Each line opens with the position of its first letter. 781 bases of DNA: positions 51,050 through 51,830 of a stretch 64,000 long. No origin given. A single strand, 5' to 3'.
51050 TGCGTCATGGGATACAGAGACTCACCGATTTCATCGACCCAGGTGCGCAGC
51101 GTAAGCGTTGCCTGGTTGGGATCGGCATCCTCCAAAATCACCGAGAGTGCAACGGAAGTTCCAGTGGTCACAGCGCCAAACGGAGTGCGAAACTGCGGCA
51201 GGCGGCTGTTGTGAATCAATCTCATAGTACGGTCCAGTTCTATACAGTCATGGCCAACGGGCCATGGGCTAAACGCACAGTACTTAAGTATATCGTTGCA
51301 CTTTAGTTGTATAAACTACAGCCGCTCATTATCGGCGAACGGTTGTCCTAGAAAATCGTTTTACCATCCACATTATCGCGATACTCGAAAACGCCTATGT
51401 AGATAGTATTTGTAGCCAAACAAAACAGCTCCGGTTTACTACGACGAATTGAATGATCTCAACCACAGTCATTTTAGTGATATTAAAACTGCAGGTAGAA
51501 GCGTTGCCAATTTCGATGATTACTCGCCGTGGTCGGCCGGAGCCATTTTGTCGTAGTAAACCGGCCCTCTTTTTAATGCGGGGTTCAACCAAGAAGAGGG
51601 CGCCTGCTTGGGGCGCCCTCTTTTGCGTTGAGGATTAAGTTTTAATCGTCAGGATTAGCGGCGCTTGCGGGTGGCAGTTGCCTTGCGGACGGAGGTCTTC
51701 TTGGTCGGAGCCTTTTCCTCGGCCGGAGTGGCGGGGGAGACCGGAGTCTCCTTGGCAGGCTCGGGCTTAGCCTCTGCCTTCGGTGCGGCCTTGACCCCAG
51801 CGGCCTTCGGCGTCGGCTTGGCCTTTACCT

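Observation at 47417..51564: Structured intergenic element family 2: two ~130-nt lower-GC copies with compensatory terminal inverted repeats in the glycogen locus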

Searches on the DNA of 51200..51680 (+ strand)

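Call 19: search_rna_families(source=window, start=51200, end=51680, threshold=evalue, max_evalue=10)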
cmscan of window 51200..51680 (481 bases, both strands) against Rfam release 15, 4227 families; matches with E-value up to 10: 5.
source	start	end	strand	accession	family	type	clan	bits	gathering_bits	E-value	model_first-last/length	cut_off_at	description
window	51574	51627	+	RF02054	STnc420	Gene; sRNA;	-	21.3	70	0.12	1-58/58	no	Salmonella enterica sRNA STnc420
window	51586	51638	-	RF02066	STnc320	Gene; sRNA;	-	20.9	50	0.17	1-55/55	no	Salmonella enterica sRNA STnc320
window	51594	51624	+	RF02066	STnc320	Gene; sRNA;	-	19.9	50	0.29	20-49/55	no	Salmonella enterica sRNA STnc320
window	51543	51622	-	RF02527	SSRC38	Gene; sRNA;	-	15.3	80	3.2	1-166/166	no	Streptococcus sRNA SSRC38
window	51595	51626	+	RF00489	ctRNA_p42d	Gene; antisense;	-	15.1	50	2.7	1-46/46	no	ctRNA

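Call 45: search_dna_similar(query=window:51413-51582:+, collection=plasmids, mode=distant, max_evalue=0.01, max_rows=10)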
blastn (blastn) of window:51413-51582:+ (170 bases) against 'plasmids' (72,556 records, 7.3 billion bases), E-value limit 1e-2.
No match.
